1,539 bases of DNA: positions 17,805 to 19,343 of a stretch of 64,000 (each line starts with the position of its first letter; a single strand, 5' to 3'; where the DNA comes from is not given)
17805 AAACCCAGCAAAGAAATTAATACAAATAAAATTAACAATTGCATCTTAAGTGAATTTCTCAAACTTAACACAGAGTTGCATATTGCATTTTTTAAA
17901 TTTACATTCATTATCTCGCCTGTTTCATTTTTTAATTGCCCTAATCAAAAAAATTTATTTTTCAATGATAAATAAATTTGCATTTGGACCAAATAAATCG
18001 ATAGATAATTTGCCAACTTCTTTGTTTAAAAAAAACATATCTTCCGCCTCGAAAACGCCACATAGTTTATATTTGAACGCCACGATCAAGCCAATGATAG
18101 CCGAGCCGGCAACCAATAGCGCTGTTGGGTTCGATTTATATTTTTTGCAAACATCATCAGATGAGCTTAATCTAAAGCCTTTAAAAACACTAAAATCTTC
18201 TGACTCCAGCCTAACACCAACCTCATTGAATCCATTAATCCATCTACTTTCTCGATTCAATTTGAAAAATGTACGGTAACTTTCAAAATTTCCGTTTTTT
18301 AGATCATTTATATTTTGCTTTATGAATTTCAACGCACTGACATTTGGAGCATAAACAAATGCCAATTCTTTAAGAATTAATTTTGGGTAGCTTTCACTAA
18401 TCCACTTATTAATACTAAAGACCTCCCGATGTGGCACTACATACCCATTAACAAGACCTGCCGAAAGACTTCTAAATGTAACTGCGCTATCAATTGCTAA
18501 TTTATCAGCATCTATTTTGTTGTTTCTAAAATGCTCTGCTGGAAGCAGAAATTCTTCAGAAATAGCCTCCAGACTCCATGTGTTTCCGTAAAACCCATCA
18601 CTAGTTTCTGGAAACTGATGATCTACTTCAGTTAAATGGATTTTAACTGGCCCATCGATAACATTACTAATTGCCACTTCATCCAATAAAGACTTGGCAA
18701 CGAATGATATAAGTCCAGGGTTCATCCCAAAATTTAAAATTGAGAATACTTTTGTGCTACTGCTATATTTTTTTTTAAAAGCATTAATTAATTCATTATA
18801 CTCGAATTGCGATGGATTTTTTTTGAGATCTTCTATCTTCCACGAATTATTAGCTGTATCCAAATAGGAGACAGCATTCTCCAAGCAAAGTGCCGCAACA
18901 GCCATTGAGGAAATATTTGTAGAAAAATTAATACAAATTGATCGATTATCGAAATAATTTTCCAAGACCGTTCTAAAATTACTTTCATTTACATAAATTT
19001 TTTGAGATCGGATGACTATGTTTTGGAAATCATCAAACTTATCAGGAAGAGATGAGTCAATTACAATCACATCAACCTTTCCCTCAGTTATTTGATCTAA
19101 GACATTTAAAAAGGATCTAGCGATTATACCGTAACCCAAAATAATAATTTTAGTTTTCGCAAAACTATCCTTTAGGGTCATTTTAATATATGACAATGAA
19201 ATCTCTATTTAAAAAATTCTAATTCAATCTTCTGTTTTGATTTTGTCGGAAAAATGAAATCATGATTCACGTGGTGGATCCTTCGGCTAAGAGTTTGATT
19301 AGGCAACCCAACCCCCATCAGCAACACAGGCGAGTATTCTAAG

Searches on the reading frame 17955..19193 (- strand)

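Call 66: search_protein_families(library=pfam, proteins=[window:17955-19193:-], max_evalue=0.001)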
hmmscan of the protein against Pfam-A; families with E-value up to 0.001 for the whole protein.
window:17955-19193:- (412 aa): 2 families
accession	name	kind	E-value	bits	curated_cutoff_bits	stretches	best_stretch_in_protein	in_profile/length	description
PF03435.24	Sacchrp_dh_NADP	-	1.5e-14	54.9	25.1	1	16-123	1-101/129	Saccharopine dehydrogenase NADP binding domain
PF16653.10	Sacchrp_dh_C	-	5.4e-06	27.2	31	1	156-283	1-127/265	Saccharopine dehydrogenase C-terminal domain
